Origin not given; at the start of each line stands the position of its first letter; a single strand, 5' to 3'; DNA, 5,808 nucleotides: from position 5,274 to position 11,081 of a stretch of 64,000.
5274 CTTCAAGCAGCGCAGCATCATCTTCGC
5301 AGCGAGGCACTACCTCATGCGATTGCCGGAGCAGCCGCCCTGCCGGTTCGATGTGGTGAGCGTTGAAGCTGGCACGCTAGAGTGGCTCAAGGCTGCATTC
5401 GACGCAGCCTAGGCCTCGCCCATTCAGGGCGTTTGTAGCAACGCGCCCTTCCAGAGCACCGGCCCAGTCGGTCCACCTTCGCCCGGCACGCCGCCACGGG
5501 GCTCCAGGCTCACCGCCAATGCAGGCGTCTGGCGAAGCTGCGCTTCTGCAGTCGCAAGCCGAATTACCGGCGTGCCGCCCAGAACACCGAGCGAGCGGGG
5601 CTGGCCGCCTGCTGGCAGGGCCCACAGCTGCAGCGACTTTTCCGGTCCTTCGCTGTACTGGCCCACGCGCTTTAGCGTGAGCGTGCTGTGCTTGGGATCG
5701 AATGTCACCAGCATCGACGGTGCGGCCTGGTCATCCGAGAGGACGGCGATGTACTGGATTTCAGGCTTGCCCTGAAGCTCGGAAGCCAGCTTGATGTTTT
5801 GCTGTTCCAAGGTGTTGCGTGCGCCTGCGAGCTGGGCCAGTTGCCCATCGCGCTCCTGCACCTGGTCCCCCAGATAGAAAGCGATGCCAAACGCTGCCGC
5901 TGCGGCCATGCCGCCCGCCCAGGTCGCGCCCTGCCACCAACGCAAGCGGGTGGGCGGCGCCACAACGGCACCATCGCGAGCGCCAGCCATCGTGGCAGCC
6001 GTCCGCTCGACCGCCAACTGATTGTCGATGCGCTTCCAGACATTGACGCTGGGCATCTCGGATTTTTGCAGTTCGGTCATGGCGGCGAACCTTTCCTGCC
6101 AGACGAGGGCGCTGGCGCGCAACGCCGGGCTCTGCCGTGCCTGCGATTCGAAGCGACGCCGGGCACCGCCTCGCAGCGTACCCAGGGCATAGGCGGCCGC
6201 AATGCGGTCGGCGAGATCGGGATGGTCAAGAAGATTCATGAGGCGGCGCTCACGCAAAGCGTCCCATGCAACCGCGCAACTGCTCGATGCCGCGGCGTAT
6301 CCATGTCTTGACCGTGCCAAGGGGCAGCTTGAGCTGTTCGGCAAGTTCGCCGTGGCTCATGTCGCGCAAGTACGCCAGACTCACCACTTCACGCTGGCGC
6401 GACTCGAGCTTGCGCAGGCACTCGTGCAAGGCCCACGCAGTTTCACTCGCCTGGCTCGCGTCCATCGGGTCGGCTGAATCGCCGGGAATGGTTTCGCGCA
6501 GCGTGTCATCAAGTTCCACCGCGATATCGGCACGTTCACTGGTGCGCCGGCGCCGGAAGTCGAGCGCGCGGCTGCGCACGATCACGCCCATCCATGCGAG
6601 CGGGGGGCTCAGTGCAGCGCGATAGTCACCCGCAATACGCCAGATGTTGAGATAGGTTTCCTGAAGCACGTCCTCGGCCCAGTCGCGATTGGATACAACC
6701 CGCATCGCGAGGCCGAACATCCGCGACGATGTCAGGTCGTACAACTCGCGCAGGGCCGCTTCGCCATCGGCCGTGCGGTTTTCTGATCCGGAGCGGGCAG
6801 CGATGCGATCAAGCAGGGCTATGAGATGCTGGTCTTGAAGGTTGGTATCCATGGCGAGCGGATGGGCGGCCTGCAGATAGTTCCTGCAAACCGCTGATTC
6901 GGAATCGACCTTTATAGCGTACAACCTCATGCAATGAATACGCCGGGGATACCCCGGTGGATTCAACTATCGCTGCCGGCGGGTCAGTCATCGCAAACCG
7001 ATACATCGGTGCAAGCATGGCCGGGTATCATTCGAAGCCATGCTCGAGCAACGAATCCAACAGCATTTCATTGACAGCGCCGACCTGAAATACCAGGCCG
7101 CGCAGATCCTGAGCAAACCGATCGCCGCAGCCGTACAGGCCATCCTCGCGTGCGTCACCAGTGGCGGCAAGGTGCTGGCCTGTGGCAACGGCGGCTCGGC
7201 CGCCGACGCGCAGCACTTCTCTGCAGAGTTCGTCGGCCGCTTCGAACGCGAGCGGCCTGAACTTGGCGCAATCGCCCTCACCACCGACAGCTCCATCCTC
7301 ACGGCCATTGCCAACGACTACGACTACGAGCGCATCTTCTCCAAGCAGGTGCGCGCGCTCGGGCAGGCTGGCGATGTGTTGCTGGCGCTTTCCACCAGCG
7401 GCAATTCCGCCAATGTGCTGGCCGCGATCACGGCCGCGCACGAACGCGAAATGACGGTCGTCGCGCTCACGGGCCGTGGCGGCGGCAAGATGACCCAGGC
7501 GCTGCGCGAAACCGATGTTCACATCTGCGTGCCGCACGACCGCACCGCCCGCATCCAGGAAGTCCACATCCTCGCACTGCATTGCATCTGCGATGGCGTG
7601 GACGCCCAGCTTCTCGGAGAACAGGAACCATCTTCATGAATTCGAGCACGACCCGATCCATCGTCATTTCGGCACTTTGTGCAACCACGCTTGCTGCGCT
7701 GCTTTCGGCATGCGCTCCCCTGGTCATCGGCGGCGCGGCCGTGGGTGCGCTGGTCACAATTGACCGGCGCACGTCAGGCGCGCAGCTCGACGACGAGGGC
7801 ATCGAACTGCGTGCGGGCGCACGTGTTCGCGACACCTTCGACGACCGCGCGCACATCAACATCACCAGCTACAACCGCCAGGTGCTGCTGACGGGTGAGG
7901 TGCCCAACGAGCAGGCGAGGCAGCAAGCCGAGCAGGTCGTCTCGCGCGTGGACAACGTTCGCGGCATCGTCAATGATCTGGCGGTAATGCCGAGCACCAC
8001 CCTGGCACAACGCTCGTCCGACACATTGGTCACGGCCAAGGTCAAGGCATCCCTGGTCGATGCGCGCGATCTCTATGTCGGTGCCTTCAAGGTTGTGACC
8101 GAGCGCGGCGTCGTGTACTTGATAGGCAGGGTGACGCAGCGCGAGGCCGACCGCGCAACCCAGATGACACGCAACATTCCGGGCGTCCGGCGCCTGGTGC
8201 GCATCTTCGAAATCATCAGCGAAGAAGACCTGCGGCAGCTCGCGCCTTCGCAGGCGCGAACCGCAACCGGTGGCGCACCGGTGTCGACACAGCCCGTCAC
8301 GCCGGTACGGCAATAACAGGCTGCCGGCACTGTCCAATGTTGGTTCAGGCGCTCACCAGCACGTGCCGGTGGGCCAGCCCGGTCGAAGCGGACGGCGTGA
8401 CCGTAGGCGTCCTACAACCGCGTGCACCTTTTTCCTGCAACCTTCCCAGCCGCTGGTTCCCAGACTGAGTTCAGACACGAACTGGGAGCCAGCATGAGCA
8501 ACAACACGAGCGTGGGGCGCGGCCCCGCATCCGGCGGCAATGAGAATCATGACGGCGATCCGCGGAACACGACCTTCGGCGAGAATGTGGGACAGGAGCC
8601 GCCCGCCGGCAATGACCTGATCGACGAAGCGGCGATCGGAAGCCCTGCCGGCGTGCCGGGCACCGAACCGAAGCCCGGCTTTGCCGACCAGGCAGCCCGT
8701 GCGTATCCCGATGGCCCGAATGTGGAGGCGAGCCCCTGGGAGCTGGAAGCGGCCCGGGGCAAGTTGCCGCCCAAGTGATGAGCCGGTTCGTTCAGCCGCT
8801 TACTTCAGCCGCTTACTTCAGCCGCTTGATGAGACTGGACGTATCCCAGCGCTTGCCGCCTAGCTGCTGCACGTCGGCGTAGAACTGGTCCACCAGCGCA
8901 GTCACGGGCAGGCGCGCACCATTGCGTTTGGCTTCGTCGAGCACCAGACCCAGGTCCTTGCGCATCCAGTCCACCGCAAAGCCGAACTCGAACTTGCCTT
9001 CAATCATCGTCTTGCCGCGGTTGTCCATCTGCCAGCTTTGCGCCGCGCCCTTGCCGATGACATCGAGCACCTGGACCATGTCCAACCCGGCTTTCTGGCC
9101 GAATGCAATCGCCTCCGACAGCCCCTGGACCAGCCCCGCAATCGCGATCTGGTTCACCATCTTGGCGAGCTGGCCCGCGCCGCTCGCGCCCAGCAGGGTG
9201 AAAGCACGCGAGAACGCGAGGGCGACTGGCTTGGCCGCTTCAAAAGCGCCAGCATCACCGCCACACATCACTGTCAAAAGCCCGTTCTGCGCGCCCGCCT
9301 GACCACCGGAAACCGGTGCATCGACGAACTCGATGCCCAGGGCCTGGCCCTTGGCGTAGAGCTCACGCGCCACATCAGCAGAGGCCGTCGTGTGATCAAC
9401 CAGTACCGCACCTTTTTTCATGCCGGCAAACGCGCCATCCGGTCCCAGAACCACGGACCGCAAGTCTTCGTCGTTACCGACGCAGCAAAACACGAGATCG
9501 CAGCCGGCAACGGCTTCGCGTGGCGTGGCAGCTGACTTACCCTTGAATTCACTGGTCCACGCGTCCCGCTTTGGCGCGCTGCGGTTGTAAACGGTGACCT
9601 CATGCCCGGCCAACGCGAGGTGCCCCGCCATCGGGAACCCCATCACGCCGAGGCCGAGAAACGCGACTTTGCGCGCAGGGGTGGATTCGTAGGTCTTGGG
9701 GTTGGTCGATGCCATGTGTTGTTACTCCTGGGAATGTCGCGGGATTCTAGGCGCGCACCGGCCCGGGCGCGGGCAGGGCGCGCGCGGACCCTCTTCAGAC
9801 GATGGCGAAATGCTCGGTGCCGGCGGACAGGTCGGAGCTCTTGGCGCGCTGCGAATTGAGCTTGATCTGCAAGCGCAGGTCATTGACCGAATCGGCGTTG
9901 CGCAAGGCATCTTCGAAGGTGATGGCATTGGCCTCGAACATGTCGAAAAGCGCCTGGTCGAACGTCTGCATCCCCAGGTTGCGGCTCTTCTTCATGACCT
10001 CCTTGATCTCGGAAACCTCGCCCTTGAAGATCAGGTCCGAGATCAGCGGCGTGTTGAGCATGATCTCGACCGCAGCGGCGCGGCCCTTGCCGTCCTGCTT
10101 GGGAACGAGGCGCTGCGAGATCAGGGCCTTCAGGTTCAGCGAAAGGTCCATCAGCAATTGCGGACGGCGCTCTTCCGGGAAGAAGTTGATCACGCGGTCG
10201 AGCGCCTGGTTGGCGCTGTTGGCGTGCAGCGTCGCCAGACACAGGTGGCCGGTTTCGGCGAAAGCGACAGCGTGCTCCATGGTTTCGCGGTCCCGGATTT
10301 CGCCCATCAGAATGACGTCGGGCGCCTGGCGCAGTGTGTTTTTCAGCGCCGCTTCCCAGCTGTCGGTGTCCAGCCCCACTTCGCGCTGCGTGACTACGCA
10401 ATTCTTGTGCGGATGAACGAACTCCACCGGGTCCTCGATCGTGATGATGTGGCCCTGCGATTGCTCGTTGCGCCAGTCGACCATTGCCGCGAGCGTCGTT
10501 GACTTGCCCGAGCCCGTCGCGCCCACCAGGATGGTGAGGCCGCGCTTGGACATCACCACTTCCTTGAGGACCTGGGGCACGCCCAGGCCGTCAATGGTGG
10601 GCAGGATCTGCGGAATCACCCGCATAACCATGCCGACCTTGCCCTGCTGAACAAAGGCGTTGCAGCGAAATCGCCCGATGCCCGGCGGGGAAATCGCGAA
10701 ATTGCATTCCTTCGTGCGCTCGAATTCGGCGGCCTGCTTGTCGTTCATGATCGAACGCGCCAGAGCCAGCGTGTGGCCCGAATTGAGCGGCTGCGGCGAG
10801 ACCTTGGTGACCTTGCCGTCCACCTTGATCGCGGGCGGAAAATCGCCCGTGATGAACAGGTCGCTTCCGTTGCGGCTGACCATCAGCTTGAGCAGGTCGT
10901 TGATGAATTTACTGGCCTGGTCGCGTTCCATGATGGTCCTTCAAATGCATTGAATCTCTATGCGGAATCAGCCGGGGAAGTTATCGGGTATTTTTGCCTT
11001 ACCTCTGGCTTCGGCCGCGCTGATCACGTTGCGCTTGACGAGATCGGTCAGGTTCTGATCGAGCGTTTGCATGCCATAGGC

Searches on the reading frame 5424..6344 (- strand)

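Call 45: search_protein_families(library=pfam, proteins=[window:5424-6344:-], max_evalue=0.00001)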
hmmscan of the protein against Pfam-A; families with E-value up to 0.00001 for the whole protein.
window:5424-6344:- (306 aa): 1 family
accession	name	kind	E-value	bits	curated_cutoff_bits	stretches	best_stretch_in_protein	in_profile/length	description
PF10099.14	RskA_C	-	1.1e-20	74.8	29.4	1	147-296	2-135/135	Anti-sigma-K factor rskA, C-terminal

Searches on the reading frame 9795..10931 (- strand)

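Call 45: search_protein_families(library=pfam, proteins=[window:9795-10931:-], max_evalue=0.00001)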
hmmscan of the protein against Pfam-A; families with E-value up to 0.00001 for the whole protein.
window:9795-10931:- (378 aa): 1 family
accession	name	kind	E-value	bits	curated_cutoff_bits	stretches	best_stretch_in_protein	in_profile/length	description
PF00437.27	T2SSE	-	1.5e-42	146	24.9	1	37-287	42-289/370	Type II/IV secretion system protein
